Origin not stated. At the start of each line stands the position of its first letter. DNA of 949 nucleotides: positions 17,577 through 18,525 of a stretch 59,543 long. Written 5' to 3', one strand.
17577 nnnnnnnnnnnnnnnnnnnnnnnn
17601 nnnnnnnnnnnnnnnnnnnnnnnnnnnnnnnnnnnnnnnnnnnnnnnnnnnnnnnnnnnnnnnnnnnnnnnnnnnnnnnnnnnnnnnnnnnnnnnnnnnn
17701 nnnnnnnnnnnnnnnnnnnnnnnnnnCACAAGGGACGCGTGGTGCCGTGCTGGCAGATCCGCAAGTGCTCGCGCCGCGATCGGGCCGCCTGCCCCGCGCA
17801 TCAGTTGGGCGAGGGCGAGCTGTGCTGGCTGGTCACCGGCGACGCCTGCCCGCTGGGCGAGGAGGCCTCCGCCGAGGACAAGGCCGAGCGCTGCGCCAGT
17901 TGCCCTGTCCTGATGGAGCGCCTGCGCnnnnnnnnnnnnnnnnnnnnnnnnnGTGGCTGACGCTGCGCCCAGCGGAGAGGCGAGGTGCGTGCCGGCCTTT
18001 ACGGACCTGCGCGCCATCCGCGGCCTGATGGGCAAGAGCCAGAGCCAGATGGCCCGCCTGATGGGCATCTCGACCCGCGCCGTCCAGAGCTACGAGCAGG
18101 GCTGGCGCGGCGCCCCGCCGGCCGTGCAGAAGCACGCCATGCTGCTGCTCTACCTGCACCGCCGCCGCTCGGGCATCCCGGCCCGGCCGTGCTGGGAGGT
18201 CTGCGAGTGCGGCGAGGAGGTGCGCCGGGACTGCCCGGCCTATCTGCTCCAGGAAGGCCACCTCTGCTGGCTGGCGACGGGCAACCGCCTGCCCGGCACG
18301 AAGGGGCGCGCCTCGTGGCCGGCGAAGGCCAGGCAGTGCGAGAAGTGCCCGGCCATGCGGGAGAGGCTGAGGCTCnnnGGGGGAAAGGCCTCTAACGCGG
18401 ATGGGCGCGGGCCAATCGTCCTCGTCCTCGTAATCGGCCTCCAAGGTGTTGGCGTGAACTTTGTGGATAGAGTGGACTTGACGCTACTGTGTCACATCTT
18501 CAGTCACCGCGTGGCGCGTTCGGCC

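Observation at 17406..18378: Tandem paralogous XRE-HTH regulators with an uncharacterised six-Cys C-terminal domain, divergent from two sulfatase genes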

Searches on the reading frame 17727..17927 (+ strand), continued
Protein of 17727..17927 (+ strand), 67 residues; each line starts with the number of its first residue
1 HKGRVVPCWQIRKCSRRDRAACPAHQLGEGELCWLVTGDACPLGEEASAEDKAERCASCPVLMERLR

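Call 77: find_encoding_contigs(protein=P0083, flank=6000, max_places=3)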
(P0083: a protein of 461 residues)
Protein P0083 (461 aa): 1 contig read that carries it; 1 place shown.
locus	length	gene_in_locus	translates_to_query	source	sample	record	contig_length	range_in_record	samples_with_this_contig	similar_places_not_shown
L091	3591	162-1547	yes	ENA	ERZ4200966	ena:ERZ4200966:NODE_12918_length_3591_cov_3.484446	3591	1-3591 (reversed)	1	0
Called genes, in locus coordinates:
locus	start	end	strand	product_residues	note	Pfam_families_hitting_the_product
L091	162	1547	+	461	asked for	PF13560:HTH_31 (faint), PF00158:Sigma54_activat, PF14532:Sigma54_activ_2, PF07724:AAA_2 (weak), PF07728:AAA_5, PF25601:AAA_lid_14, PF02954:HTH_8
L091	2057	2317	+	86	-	-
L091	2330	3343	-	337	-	PF00005:ABC_tran, PF08352:oligo_HPY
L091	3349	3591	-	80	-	?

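Call 78: find_encoding_contigs(protein=P0050, flank=5000, max_places=3)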
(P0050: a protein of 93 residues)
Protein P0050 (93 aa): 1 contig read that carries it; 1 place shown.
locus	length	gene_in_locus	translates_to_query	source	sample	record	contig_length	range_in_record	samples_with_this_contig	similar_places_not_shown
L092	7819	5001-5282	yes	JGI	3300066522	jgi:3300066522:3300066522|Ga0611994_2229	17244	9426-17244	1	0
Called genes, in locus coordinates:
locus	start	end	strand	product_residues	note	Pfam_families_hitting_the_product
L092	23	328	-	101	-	-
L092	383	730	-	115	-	-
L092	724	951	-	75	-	-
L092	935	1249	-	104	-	-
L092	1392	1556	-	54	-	PF11853:DUF3373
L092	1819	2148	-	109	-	PF11853:DUF3373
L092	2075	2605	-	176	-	PF11853:DUF3373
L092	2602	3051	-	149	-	-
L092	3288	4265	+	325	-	PF00989:PAS, PF08448:PAS_4, PF13188:PAS_8, PF13426:PAS_9, PF00158:Sigma54_activat, PF14532:Sigma54_activ_2, PF07724:AAA_2 (weak), PF07728:AAA_5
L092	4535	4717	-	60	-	-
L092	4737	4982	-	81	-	-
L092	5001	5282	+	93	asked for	-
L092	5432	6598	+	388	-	PF00561:Abhydrolase_1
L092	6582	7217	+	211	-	PF07021:MetW, PF13489:Methyltransf_23, PF13847:Methyltransf_31, PF08241:Methyltransf_11, PF08242:Methyltransf_12 (weak), PF13649:Methyltransf_25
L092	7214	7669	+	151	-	PF03473:MOSC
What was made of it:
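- Tried and rejected: Uninformative (calls 77, 78).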

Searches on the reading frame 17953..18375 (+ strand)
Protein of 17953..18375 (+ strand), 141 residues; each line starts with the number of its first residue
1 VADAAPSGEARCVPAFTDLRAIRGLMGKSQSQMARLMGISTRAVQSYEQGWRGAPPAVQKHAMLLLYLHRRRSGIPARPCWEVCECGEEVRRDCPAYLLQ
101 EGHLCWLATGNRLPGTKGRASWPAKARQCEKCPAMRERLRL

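Call 6: search_protein_families(library=pfam, proteins=[window:17953-18375:+], max_evalue=1)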
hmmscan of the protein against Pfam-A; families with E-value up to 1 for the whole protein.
window:17953-18375:+ (141 aa): 9 families
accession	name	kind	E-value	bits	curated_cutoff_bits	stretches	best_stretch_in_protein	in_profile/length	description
PF01381.28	HTH_3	-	3.1e-06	27.5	23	1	19-55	1-36/55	Helix-turn-helix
PF13560.12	HTH_31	-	0.00041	21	27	1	19-57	6-45/64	Helix-turn-helix domain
PF13518.12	HTH_28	-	0.0092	16.5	25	1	26-53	11-38/52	Helix-turn-helix domain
PF08281.18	Sigma70_r4_2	-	0.013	15.6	25.7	1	25-47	24-46/54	Sigma-70, region 4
PF15943.11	YdaS_toxin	-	0.017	15.4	30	1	29-56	10-37/65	Bacterial toxin YdaS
PF00376.29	MerR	-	0.083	13.2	28.2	1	31-49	3-21/38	MerR family regulatory protein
PF13551.12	HTH_29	-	0.086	13.4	28.1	1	27-47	11-32/64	Winged helix-turn helix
PF20432.4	Xre-like-HTH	-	0.12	13.1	25.8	1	18-46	14-42/63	Antitoxin Xre-like helix-turn-helix domain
PF01841.26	Transglut_core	-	0.22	12.2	23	0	32-64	63-94/108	Transglutaminase-like superfamily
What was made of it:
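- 18007..18117 (+): The HTH of ORF-B. Pfam HTH_3 at 27.5 bits, E 3e-6 (call 6).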

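Call 7: search_protein_families(library=ncbifam, proteins=[window:17953-18375:+], max_evalue=1)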
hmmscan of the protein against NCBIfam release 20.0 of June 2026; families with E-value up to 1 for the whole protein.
window:17953-18375:+ (141 aa): 9 families
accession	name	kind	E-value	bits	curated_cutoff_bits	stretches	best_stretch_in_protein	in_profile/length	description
NF045718.1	two_CW_domain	domain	2.2e-06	28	35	1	79-134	2-73/80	two-CW domain-containing protein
TIGR03830.1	CxxCG_CxxCG_HTH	subfamily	0.00055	19.7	61.8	1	18-60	69-111/127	type II TA system antitoxin MqsA family protein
NF041951.1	phage_RstR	subfamily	0.00057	20.1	80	1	18-50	6-38/108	RstR family transcriptional repressor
NF041265.1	NadS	equivalog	0.00072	19.8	60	1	17-53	33-69/94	NadS family protein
TIGR03070.1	couple_hipB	subfamily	0.0011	18.9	71.65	1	19-50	7-38/58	type II toxin-antitoxin system Y4mF family antitoxin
NF040522.1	VC1465_fam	subfamily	0.014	15.4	70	1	21-68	3-43/111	VC1465 family Xer recombination activation factor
NF007481.0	PRK10072.1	equivalog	0.016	15.7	110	1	14-65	33-83/96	HTH-type transcriptional regulator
NF003162.0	PRK04140.1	equivalog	0.037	13.1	263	1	19-50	131-162/317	transcriptional regulator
NF052239.1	antitox_spr1629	equivalog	0.088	11.9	335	1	18-50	6-38/377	spr1629 family repressor/antitoxin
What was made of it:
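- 18187..18354 (+): The two-CW domain of ORF-B (residues 79-134). NF045718 at E 2.2e-6 and 28 bits (call 7).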
